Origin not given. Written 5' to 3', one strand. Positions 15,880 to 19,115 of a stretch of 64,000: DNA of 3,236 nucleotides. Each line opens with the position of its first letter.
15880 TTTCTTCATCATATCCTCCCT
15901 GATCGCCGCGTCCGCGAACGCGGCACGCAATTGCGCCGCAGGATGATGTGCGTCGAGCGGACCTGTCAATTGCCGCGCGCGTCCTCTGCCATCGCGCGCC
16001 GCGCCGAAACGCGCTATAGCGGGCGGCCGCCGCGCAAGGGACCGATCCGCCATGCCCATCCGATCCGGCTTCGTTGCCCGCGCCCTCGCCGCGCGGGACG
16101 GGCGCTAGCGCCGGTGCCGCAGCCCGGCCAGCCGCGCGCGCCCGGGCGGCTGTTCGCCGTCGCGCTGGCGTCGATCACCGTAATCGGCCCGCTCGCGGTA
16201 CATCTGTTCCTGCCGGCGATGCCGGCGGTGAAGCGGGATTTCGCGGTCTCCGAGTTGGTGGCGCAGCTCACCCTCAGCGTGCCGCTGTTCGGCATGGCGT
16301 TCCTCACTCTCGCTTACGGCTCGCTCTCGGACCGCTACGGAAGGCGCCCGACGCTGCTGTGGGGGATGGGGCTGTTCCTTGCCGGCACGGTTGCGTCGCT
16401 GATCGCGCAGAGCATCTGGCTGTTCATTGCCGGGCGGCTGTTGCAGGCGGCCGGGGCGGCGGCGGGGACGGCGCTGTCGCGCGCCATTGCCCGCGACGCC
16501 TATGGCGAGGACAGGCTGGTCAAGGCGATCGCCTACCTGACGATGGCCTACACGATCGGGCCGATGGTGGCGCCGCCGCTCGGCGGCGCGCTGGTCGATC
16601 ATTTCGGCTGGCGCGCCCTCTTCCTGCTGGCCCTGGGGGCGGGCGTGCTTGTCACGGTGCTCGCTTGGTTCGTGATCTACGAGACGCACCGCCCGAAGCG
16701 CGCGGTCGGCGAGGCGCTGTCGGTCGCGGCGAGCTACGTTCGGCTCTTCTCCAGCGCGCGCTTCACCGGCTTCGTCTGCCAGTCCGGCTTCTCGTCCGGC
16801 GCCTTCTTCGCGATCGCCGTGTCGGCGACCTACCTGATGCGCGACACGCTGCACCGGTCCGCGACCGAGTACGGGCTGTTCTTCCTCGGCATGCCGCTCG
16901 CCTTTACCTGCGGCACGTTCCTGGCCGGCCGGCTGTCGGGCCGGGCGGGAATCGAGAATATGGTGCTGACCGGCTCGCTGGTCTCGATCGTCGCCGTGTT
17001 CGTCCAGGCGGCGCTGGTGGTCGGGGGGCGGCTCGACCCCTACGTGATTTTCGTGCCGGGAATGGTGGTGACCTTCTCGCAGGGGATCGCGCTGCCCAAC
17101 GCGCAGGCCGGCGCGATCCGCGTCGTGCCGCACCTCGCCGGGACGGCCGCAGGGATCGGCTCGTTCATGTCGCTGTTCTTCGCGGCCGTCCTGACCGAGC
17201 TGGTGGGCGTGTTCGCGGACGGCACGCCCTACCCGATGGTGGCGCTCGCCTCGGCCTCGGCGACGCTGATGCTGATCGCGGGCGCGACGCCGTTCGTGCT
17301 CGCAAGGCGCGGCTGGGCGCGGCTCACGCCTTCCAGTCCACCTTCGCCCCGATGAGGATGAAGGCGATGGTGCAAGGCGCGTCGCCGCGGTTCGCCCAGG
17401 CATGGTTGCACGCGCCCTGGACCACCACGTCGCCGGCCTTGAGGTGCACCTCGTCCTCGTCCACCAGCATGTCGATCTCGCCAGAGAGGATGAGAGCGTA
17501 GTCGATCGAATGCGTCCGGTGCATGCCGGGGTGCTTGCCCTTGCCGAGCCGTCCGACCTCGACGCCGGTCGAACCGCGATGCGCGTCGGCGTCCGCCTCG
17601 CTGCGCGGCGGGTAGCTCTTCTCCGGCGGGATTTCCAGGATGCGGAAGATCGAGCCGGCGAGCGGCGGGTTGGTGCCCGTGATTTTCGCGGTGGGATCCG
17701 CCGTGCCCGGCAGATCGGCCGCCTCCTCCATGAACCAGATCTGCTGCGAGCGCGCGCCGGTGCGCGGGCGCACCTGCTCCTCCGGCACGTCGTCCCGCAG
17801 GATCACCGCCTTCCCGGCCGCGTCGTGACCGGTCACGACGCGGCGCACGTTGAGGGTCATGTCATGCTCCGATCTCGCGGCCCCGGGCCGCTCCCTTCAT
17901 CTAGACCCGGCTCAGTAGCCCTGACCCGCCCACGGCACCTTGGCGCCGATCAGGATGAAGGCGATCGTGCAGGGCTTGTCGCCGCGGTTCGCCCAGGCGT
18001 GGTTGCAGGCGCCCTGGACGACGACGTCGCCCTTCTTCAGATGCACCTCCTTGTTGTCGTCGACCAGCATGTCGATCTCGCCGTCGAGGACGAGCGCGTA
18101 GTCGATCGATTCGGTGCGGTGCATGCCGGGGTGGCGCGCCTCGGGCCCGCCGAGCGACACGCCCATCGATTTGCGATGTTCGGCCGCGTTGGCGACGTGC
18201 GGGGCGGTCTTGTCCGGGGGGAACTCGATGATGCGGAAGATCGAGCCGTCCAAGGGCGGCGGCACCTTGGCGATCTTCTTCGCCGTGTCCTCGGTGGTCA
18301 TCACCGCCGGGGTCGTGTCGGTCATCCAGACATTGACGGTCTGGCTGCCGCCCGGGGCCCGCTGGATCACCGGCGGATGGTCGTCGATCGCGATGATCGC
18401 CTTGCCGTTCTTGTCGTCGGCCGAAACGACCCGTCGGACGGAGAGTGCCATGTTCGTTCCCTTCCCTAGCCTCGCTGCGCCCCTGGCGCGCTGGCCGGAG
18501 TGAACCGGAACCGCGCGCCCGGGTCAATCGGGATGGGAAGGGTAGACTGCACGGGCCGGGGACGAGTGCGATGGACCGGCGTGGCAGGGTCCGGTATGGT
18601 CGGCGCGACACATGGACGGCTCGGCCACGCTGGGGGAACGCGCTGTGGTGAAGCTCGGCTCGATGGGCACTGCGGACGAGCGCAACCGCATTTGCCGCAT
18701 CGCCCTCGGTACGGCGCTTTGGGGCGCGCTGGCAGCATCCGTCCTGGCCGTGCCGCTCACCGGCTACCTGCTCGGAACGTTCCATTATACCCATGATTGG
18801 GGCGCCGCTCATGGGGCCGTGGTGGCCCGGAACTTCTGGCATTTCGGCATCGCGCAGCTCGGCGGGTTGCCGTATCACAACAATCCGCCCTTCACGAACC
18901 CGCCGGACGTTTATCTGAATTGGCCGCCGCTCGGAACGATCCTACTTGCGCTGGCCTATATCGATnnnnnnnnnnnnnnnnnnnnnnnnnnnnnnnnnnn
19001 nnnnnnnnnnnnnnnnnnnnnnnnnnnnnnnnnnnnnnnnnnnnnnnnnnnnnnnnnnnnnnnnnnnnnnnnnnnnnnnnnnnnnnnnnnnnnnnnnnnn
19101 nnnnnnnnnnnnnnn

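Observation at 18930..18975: Frameshift splitting the GT-C glycosyltransferase exactly after its catalytic-loop motif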

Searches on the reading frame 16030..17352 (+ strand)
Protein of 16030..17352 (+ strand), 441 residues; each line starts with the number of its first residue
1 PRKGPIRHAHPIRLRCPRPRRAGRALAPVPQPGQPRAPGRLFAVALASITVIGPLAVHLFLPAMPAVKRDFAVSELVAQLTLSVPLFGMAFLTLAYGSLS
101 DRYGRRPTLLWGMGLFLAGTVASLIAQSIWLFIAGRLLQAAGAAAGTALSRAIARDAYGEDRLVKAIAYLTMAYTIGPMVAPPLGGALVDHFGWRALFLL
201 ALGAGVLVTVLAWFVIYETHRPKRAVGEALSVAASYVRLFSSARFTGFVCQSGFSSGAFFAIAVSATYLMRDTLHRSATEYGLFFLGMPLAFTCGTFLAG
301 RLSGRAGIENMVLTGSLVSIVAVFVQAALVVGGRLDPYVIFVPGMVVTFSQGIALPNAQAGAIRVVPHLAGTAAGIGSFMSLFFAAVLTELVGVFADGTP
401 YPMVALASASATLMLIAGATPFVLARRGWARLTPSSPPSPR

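Call 33: search_protein_families(library=pfam, proteins=[window:16030-17352:+], max_evalue=0.001)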
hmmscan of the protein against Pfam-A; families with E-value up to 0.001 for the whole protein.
window:16030-17352:+ (441 aa): 3 families
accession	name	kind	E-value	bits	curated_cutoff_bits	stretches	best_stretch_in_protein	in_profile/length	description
PF07690.21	MFS_1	-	4.4e-47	161.1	33.4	1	48-384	3-342/347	Major Facilitator Superfamily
PF00083.30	Sugar_tr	-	3.7e-08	33.1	22.3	1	74-215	44-191/452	Sugar (and other) transporter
PF05977.19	MFS_3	-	1.2e-07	31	27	1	79-331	51-305/524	Transmembrane secretion effector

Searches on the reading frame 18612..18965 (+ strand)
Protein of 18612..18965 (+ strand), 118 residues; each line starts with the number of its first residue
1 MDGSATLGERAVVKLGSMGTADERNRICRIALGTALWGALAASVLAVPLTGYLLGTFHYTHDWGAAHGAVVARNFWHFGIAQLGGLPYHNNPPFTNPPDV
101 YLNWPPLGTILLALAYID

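Call 3: search_protein_families(library=pfam, proteins=[window:18612-18965:+], max_evalue=1)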
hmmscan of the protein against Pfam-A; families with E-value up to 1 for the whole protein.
window:18612-18965:+ (118 aa): 1 family
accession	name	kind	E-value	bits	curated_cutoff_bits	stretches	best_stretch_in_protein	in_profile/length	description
PF06897.17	DUF1269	-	0.18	12.6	26.9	1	31-80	1-40/100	Protein of unknown function (DUF1269)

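Call 4: search_protein_families(library=ncbifam, proteins=[window:18612-18965:+], max_evalue=1)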
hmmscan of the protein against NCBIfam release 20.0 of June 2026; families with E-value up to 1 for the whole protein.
window:18612-18965:+ (118 aa): 0 families
